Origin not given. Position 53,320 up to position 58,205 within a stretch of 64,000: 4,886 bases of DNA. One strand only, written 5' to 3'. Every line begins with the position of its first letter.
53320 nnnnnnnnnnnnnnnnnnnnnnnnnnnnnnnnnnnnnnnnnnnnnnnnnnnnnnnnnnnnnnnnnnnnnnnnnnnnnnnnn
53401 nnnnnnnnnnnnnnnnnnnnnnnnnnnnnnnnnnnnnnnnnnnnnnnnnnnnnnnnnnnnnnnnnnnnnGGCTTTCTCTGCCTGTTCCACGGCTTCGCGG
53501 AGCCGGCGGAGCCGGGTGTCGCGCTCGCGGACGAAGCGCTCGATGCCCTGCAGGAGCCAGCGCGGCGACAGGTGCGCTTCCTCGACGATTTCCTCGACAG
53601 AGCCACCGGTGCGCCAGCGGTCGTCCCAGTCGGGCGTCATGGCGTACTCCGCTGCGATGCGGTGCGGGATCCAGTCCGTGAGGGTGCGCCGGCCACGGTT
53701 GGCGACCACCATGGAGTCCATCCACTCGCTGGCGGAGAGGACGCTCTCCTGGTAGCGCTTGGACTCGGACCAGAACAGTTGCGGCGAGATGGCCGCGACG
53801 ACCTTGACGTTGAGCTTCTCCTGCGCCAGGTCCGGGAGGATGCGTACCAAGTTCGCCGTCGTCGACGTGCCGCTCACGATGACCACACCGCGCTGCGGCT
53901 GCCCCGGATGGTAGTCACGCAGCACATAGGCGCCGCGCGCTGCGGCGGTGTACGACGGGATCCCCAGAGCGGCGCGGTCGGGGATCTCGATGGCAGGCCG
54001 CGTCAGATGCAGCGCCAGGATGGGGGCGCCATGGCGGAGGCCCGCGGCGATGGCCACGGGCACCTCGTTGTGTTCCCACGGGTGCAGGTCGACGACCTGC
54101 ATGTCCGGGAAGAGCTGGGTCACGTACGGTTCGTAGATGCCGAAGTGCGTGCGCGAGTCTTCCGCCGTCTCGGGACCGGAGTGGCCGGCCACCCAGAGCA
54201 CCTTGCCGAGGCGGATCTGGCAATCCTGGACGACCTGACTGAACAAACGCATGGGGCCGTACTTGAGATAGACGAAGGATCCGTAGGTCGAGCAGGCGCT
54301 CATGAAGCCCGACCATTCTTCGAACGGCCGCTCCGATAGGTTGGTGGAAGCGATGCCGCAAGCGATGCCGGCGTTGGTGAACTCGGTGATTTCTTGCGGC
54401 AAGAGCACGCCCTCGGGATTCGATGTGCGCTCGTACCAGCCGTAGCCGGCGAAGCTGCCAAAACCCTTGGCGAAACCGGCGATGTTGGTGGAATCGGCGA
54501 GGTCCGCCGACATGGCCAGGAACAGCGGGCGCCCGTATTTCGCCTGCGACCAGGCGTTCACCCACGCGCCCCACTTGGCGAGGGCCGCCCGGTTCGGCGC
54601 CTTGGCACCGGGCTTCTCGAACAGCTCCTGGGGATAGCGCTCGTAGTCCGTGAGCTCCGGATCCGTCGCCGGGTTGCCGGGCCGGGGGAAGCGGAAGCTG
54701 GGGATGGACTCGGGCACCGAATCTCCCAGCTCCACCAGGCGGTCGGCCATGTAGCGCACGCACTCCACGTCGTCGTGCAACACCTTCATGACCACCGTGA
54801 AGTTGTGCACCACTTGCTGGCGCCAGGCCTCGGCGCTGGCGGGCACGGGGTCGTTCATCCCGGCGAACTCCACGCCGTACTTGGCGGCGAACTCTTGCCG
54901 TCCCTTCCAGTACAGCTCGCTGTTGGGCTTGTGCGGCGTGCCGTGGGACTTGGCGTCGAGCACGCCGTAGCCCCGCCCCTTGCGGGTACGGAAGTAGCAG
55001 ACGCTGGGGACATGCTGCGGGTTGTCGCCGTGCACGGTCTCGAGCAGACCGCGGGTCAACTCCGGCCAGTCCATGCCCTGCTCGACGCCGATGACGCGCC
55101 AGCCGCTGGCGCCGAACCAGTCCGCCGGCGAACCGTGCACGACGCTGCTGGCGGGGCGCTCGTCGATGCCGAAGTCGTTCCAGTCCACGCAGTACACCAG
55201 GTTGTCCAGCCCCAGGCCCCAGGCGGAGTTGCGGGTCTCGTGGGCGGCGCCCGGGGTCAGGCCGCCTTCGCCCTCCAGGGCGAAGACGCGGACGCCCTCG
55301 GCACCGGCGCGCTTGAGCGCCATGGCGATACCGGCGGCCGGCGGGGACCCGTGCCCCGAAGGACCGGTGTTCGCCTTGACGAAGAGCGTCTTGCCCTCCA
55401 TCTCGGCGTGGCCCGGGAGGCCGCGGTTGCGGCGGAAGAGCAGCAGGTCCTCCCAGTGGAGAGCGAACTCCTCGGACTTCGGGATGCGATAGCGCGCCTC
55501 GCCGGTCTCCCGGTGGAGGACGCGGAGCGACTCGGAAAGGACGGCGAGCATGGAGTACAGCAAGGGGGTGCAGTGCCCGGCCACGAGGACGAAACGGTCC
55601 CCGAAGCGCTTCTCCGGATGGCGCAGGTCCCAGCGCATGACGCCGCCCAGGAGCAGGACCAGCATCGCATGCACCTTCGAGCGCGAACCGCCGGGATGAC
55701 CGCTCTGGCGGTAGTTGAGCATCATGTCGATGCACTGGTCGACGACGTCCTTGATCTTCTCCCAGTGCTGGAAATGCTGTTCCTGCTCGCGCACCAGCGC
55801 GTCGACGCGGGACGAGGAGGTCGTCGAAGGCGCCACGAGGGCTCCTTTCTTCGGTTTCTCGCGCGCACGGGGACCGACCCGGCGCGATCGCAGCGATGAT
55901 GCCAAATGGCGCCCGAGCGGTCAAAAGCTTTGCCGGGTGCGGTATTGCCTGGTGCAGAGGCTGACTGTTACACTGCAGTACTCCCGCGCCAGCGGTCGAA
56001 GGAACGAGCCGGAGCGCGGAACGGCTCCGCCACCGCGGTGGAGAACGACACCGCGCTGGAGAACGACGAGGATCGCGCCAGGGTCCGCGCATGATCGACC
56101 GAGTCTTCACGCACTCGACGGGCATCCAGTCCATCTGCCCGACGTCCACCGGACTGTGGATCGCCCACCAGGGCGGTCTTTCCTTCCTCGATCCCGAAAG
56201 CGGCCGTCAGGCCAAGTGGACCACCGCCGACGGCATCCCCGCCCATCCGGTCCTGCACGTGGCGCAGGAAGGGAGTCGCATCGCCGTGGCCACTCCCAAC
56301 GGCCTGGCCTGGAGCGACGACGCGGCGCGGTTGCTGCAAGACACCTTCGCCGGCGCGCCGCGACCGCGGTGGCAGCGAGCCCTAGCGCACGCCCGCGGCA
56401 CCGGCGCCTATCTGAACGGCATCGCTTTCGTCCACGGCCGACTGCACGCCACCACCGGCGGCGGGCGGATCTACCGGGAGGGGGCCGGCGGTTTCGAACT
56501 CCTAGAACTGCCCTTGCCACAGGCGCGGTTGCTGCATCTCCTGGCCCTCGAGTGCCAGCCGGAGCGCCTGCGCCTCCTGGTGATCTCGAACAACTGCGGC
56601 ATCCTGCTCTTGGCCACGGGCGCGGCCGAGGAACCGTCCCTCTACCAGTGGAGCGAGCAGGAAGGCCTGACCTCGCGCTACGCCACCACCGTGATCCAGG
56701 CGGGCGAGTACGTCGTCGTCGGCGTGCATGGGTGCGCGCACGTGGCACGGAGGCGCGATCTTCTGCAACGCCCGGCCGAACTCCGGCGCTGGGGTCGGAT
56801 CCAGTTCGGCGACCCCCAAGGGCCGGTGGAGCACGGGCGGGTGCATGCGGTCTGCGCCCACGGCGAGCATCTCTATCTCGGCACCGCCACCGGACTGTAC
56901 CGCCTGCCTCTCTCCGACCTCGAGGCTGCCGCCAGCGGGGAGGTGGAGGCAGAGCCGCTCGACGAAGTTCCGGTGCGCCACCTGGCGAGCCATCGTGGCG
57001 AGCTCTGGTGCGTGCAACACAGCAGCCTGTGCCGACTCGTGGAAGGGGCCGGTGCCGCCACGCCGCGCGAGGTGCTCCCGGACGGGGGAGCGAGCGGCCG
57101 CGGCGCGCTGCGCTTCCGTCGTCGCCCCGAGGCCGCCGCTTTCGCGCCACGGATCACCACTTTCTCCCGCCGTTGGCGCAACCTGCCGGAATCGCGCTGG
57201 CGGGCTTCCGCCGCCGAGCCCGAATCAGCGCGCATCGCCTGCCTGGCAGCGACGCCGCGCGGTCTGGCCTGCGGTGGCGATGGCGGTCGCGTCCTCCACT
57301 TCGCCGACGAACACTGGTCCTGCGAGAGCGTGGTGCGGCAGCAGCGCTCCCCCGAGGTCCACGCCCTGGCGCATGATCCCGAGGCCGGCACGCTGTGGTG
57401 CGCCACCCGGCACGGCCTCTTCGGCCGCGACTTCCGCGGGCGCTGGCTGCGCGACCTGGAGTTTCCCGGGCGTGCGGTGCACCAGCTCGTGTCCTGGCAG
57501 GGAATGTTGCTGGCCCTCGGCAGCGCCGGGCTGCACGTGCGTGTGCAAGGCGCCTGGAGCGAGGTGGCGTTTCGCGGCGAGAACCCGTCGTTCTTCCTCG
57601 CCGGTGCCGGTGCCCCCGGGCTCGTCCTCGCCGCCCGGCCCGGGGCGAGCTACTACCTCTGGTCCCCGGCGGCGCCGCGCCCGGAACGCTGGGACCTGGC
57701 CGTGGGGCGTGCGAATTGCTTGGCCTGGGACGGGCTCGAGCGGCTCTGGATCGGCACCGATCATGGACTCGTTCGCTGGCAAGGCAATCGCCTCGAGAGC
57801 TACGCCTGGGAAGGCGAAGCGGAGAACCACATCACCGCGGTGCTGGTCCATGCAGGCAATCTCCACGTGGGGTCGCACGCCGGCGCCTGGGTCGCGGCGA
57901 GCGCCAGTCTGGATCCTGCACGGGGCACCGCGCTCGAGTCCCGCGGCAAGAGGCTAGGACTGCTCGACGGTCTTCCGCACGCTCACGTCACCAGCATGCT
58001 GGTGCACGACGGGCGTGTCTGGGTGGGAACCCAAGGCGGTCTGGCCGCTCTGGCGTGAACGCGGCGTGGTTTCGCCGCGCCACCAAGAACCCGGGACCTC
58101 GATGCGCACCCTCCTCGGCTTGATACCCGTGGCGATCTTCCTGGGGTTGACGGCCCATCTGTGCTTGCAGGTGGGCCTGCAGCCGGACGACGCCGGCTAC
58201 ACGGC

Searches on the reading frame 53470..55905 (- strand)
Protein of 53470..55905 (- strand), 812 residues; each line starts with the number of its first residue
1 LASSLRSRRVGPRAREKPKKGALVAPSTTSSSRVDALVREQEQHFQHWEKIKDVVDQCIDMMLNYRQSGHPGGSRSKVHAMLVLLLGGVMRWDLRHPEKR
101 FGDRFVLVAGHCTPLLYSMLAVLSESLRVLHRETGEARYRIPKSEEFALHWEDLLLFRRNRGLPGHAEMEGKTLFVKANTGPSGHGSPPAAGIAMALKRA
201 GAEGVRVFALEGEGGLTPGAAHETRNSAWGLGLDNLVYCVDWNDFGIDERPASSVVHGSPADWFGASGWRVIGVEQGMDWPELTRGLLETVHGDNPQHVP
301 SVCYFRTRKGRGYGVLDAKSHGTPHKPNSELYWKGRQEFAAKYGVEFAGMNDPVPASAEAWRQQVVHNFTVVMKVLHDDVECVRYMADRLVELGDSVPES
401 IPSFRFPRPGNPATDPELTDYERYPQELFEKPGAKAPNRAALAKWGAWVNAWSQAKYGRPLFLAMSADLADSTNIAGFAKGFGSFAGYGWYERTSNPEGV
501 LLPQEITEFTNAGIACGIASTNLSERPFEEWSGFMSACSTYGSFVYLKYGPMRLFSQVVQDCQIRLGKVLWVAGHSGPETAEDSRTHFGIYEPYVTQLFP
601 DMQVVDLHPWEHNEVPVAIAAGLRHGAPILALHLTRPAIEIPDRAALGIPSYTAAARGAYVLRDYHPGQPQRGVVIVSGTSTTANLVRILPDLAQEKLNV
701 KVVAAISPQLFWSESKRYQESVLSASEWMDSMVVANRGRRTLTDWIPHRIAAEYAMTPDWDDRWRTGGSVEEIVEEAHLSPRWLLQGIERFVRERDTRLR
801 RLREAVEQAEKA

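Call 34: search_protein_families(library=pfam, proteins=[window:53470-55905:-], max_evalue=0.001)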
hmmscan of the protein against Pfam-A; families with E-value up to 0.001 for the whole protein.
window:53470-55905:- (812 aa): 4 families
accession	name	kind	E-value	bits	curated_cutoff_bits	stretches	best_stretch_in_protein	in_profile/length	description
PF00456.26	Transketolase_N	-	5.4e-18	65.5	22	2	147-326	78-264/334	Transketolase, thiamine diphosphate binding domain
PF22613.1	Transketolase_C_1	-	2.5e-05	24.9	27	1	658-727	1-67/113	Transketolase-like TK C-terminal domain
PF02779.29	Transket_pyr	-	9e-05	22.6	27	1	460-633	21-166/174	Transketolase, pyrimidine binding domain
PF00676.26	E1_dh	-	0.00096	18.6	22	0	174-250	95-168/300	Dehydrogenase E1 component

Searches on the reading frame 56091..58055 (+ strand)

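Call 34: search_protein_families(library=pfam, proteins=[window:56091-58055:+], max_evalue=0.001)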
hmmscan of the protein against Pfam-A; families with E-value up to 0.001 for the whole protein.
window:56091-58055:+ (655 aa): 1 family
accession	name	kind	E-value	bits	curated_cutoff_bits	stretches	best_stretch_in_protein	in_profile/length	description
PF07494.17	Reg_prop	-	6.4e-10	38.5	20.4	0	627-648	1-23/24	Two component regulator propeller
